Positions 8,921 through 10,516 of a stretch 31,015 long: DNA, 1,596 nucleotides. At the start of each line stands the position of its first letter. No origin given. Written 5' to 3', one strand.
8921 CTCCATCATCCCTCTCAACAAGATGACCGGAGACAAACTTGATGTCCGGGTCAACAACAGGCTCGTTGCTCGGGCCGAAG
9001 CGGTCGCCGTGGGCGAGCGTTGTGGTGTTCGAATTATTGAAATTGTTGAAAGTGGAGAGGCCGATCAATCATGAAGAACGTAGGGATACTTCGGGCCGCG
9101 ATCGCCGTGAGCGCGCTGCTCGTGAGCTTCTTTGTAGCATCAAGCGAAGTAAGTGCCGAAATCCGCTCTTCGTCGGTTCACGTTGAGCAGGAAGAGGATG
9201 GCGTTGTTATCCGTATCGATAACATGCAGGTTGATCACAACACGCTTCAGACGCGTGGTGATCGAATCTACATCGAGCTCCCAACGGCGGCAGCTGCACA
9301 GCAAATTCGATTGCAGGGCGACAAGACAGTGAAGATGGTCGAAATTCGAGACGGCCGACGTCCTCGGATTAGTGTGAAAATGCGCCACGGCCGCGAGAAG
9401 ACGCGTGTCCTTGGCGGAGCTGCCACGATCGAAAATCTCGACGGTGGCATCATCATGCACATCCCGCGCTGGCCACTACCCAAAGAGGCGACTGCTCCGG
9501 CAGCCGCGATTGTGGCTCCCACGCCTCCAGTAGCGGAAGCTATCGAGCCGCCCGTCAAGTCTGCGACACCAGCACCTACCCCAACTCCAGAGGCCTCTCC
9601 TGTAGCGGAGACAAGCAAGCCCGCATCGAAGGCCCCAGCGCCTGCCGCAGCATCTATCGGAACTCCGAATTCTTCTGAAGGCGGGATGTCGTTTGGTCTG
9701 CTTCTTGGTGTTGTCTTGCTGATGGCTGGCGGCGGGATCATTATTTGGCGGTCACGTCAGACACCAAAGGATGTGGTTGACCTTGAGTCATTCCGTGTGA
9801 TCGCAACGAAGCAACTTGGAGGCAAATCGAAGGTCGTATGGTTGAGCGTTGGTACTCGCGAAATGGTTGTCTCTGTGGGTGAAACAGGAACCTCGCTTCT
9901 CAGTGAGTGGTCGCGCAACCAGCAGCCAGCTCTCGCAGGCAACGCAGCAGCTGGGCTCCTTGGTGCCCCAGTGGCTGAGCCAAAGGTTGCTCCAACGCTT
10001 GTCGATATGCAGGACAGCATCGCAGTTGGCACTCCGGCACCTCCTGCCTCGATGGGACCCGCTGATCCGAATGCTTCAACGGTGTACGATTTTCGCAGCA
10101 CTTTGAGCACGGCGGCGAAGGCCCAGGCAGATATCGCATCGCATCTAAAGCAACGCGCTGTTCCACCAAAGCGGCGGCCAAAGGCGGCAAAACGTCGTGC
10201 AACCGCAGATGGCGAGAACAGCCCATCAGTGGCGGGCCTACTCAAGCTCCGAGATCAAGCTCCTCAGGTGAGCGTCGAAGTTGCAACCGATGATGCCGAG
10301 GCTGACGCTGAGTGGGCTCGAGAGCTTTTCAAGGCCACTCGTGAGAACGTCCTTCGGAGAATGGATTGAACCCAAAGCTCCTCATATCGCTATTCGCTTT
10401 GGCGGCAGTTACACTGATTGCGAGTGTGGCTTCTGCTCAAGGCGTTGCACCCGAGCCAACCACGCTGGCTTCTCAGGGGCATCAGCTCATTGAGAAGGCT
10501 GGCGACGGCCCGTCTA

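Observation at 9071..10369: Oversized FliO: signal peptide and periplasmic AMIN-like domain fused to the FliO membrane core, plus a long charged tail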

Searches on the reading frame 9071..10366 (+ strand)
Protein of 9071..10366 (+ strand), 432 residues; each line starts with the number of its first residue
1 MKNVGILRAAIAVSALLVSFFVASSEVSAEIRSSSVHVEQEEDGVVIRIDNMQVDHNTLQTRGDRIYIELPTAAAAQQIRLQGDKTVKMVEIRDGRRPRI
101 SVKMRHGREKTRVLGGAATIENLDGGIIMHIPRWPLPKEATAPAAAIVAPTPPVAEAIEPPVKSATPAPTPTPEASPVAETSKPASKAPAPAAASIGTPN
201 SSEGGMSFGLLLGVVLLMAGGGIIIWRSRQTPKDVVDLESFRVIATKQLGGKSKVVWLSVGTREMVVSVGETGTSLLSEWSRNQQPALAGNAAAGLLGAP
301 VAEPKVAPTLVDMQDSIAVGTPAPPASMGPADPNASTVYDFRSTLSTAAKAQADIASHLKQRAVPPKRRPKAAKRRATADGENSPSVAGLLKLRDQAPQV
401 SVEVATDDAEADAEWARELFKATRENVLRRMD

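Call 3: search_protein_families(library=pfam, proteins=[window:9071-10366:+], max_evalue=10)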
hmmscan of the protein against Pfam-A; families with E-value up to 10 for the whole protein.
window:9071-10366:+ (432 aa): 2 families
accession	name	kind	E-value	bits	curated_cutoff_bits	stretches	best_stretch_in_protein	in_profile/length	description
PF04347.18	FliO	-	2.8e-05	24.5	22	1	239-287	20-68/91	Flagellar biosynthesis protein, FliO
PF21760.3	SecD_1st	-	0.059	13.3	27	1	45-79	8-43/60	Protein translocase subunit SecDF, P1 domain, N-terminal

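Call 4: search_protein_families(library=ncbifam, proteins=[window:9071-10366:+], max_evalue=10)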
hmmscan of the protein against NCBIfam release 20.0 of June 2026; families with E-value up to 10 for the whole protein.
window:9071-10366:+ (432 aa): 4 families
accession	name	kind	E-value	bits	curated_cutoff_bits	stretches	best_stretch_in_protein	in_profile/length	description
TIGR03500.1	FliO_TIGR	equivalog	0.014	15.4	55.25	1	239-279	29-69/70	flagellar biosynthetic protein FliO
TIGR01167.1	LPXTG_anchor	domain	0.16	12.7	15.9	1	203-230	7-33/34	LPXTG cell wall anchor domain-containing protein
NF058670.1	sorting_LPXTATN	domain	0.25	11.7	32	1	210-229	12-31/32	LPxTATN C-terminal sorting signal domain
NF033761.1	gliding_GltJ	equivalog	1.1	8.3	450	1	108-201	367-460/671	adventurous gliding motility protein GltJ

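Call 5: find_homologous_proteins(query=window:9071-10366:+, max_evalue=0.001)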
Query window:9071-10366:+ (432 aa): 16 proteins with E <= 0.001 among 8000 candidates.
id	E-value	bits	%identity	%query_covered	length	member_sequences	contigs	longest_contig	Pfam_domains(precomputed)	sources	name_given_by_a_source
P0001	4.6e-271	916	100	100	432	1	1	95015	PF04347.19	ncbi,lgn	-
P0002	9.1e-199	678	76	99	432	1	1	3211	PF04347.19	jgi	jgi:flagellar biogenesis protein FliO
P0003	5.6e-196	669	76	100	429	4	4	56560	PF04347.19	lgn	-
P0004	1.2e-190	652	72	99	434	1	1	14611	-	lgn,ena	-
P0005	1.4e-185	635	71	100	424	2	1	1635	-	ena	-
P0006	5.0e-175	600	69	100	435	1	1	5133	PF04347.19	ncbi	-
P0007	5.6e-158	544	64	97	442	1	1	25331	PF04347.19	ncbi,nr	ncbi:MAG: flagellar biosynthetic protein FliO [Myxococcales bacterium]|nr:flagellar biosynthetic pro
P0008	1.6e-146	506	57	98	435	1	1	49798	PF04347.19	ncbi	-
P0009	2.3e-140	486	58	98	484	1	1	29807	-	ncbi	-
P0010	9.4e-98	346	47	99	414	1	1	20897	-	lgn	-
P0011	3.1e-85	305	42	97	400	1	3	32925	PF04347.19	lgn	-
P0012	5.6e-83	297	42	98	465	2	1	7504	PF04347.19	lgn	-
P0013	5.7e-77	277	41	92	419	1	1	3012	PF04347.19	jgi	jgi:flagellar biogenesis protein FliO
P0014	1.3e-72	263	36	98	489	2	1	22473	PF04347.19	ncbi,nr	ncbi:MAG: flagellar biosynthetic protein FliO [Kofleriaceae bacterium]|nr:flagellar biosynthetic pro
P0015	1.7e-71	259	38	93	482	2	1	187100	PF04347.19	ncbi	-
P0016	3.3e-34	137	37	51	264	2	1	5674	PF04347.19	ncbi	-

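Call 22: search_protein_families(library=pfam, alignment_id=A3, max_evalue=0.01)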
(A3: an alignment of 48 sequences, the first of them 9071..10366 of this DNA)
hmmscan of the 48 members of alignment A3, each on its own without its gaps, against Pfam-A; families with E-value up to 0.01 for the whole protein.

A. member 1, window:9071-10366:+ (432 aa): 1 family
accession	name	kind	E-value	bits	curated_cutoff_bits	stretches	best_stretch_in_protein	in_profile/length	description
PF04347.18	FliO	-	2.8e-05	24.5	22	1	239-287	20-68/91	Flagellar biosynthesis protein, FliO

B. families by the number of members that match (of 48 scanned): 1 family
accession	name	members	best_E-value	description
PF04347.18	FliO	41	3.9e-11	Flagellar biosynthesis protein, FliO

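Call 25: find_related_loci(query=A1, collection=genome_contigs, flank=6000)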
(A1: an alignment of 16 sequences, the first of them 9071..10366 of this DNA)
Query A1 (432 aa) in genome_contigs; peptide patterns used: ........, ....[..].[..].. (x = any residue, [..] = any of these).
74 stretches matched a pattern; 12 encode a relative of the query (tblastn E <= 1e-3); 12 distinct loci.
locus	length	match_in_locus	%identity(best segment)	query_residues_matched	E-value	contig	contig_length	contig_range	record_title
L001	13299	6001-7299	70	1-432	1e-174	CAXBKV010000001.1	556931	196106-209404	MAG TPA_asm: uncultured Kofleriaceae bacterium isolate ERR2762116_concoct_33 genome assembly, contig: ERZ3422114.16, who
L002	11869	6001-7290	64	15-432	1e-157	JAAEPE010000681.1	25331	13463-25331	MAG: Myxococcales bacterium isolate Cli_2 CliG_CONTIG1976512, whole genome shotgun sequence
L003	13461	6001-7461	36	6-429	1e-76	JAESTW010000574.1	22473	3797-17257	MAG: Kofleriaceae bacterium isolate NORP324 CoAssembly_2797821, whole genome shotgun sequence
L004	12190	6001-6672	33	81-282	9e-20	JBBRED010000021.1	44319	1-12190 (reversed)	MAG: Haliangiales bacterium isolate Co_metawrap_2487 Cmw_2487_k141_11428771_length_44319_cov_8.0000, whole genome shotgu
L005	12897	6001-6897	32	81-423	2e-16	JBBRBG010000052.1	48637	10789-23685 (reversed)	MAG: Haliangiales bacterium isolate Co_metawrap_2332 Cmw_2332_k141_19284816_length_48637_cov_10.9992, whole genome shotg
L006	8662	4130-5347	26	65-423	1e-15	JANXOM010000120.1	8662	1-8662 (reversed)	MAG: Deltaproteobacteria bacterium isolate GL140_1_concoct_217_sub GL140_1_k141_1898491, whole genome shotgun sequence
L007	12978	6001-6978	25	45-423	1e-14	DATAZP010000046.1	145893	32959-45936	MAG TPA_asm: Kofleriaceae bacterium isolate SMAG_U5708 k141_637041, whole genome shotgun sequence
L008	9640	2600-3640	25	52-423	4e-14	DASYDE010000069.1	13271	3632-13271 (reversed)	MAG TPA_asm: Kofleriaceae bacterium isolate SMAG_U4951 k141_1948780, whole genome shotgun sequence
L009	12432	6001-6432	37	213-422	1e-11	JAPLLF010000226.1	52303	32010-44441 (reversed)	MAG: Proteobacteria bacterium isolate LacPavin_0920_WC57_MAG_70_8 LacPavin_0920_WC57_scaffold_675801, whole genome shotg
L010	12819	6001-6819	25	52-283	6e-11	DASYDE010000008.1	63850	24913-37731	MAG TPA_asm: Kofleriaceae bacterium isolate SMAG_U4951 k141_2178180, whole genome shotgun sequence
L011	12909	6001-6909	32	81-423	1e-14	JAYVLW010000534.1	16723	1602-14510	MAG: Myxococcales bacterium isolate GL56_Down_metabat_34 GL56_Down_metabat_34_533, whole genome shotgun sequence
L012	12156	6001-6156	44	233-284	9e-10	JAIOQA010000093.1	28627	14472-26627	MAG: Deltaproteobacteria bacterium isolate LakeFargette_0920_ALND_MAG_72_12 LacPavin_0920_ALND_scaffold_114888, whole ge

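Call 26: find_encoding_contigs(protein=P0001, flank=3000, max_places=3)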
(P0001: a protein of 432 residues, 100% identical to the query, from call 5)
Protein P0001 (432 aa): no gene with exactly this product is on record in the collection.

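Call 38: search_protein_families(library=pfam, alignment_id=A4, max_evalue=10)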
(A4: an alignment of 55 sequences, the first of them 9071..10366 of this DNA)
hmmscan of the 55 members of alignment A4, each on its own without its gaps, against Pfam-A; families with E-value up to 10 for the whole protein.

A. member 1, window:9071-10366:+ (432 aa): 2 families
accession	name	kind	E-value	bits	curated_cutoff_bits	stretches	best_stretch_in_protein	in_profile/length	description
PF04347.18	FliO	-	2.8e-05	24.5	22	1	239-287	20-68/91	Flagellar biosynthesis protein, FliO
PF21760.3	SecD_1st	-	0.059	13.3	27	1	45-79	8-43/60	Protein translocase subunit SecDF, P1 domain, N-terminal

B. families by the number of members that match (of 55 scanned): 28 families (the first 25 are shown)
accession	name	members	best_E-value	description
PF04347.18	FliO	55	3.9e-11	Flagellar biosynthesis protein, FliO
PF21760.3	SecD_1st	8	0.0043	Protein translocase subunit SecDF, P1 domain, N-terminal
PF03929.21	PepSY_TM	2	0.016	PepSY-associated TM region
PF00746.26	Gram_pos_anchor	2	0.11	LPXTG cell wall anchor motif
PF14283.11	CD1107-like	2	0.23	Mobile element protein CD1107-like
PF15385.11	SARG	2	0.28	Specifically androgen-regulated gene protein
PF25424.1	PH_35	1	0.018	Fungal deubiquitinating enzyme PH domain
PF02166.21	Androgen_recep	1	0.021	Androgen receptor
PF04773.18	FecR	1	0.022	FecR protein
PF15368.11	BioT2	1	0.032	Spermatogenesis family BioT2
PF11679.13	DUF3275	1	0.033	Protein of unknown function (DUF3275)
PF22544.2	HYDIN_VesB_CFA65-like_Ig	1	0.045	HYDIN/CFA65/VesB-like, Ig-like domain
PF22704.2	CBM13-like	1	0.096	Alpha-galactosidase, CBM13 domain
PF23274.1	DUF7077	1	0.11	Domain of unknown function (DUF7077)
PF14280.11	DUF4365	1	0.12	Domain of unknown function (DUF4365)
PF11741.13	AMIN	1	0.28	AMIN domain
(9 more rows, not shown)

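Call 41: predict_structure(alignment_id=A4)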
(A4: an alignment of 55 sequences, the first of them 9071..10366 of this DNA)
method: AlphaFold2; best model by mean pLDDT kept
length: 432 residues; sequences in the alignment: 55
mean_pLDDT: 72.8   pTM: 0.42
mean pLDDT of the five models: 72.8, 72.6, 72.0, 71.8, 70.9
residues with pLDDT >= 90: 134; 70-90: 97; 50-70: 135; < 50: 66
segments of 3 or more residues with pLDDT < 50: 24-31, 186-188, 196-198, 200-202, 231-237, 288-296, 319-322, 326-331, 372-375, 377-381
pLDDT, mean of each block of 10 residues (from residue 1): 67 74 46 79 96 94 98 91 96 95 98 97 95 86 58 61 58 56 51 49 62 88 77 49 90 94 93 94 59 48 52 53 49 57 80 82 59 49 63 68 67 85 75 48
secondary structure, 60 per line:
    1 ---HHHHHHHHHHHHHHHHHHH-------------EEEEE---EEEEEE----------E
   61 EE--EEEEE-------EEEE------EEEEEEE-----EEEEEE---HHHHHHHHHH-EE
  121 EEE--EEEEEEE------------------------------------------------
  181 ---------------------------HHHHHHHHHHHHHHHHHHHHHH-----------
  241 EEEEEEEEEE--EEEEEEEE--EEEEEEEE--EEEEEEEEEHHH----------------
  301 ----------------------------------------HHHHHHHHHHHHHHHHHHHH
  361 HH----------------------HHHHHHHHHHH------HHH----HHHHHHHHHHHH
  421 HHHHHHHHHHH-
elements in order: H4-22 E36-40 E44-49 E60-62 E65-69 E77-80 E87-93 E99-104 H108-117 E119-123 E126-132 H208-229 E241-250 E253-260 E263-270 E273-281 H341-362 H385-395 H409-431

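Call 69: search_solved_structures(query=A4, max_evalue=10, show_alignments=2)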
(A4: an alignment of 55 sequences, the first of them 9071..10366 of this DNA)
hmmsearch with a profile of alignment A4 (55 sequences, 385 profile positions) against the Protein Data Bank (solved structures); distinct sequences matched with E-value up to 10: 32.
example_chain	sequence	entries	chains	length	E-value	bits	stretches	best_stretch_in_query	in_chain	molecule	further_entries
9sh1_A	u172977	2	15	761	0.00061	22.5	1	56-225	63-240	Type IV pilus biogenesis and competence protein PilQ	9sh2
4av2_A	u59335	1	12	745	0.00092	21.9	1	67-224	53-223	TYPE IV PILUS BIOGENESIS AND COMPETENCE PROTEIN PILQ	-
9g2k_A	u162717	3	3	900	0.022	17.4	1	138-200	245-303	Mycobactin import ATP-binding/permease protein IrtA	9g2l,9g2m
9fxc_A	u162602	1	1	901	0.022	17.4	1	138-200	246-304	Mycobactin import ATP-binding/permease protein IrtA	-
6tej_A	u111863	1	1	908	0.022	17.3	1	138-200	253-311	Drug ABC transporter ATP-binding protein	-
5kzo_A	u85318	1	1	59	0.074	15.6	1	214-240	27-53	Neurogenic locus notch homolog protein 1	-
5opt_h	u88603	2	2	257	0.075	15.6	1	129-200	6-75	RNA-binding protein, putative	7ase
9njt_A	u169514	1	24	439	0.087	15.4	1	134-218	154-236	Dihydrolipoyllysine-residue succinyltransferase component of 2-oxoglutarate dehydrogenase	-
9l84_R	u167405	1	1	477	0.31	13.6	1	164-243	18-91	Beta-1 adrenergic receptor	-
7ptp_A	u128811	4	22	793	0.35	13.4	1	170-234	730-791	Cell surface glycoprotein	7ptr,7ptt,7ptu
7ls1_j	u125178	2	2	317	0.46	13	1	162-215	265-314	60S acidic ribosomal protein P0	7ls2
6idf_E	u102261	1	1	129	0.47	13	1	215-240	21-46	Notch1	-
9o17_AC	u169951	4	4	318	0.88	12.1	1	130-211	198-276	Small ribosomal subunit protein uS3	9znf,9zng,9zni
8vvp_b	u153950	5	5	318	1.1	11.7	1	157-215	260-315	RPLP0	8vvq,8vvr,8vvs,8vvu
5lzs_s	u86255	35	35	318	1.1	11.7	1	157-215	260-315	uL10 | 60S acidic ribosomal protein P0 | Large ribosomal subunit protein uL10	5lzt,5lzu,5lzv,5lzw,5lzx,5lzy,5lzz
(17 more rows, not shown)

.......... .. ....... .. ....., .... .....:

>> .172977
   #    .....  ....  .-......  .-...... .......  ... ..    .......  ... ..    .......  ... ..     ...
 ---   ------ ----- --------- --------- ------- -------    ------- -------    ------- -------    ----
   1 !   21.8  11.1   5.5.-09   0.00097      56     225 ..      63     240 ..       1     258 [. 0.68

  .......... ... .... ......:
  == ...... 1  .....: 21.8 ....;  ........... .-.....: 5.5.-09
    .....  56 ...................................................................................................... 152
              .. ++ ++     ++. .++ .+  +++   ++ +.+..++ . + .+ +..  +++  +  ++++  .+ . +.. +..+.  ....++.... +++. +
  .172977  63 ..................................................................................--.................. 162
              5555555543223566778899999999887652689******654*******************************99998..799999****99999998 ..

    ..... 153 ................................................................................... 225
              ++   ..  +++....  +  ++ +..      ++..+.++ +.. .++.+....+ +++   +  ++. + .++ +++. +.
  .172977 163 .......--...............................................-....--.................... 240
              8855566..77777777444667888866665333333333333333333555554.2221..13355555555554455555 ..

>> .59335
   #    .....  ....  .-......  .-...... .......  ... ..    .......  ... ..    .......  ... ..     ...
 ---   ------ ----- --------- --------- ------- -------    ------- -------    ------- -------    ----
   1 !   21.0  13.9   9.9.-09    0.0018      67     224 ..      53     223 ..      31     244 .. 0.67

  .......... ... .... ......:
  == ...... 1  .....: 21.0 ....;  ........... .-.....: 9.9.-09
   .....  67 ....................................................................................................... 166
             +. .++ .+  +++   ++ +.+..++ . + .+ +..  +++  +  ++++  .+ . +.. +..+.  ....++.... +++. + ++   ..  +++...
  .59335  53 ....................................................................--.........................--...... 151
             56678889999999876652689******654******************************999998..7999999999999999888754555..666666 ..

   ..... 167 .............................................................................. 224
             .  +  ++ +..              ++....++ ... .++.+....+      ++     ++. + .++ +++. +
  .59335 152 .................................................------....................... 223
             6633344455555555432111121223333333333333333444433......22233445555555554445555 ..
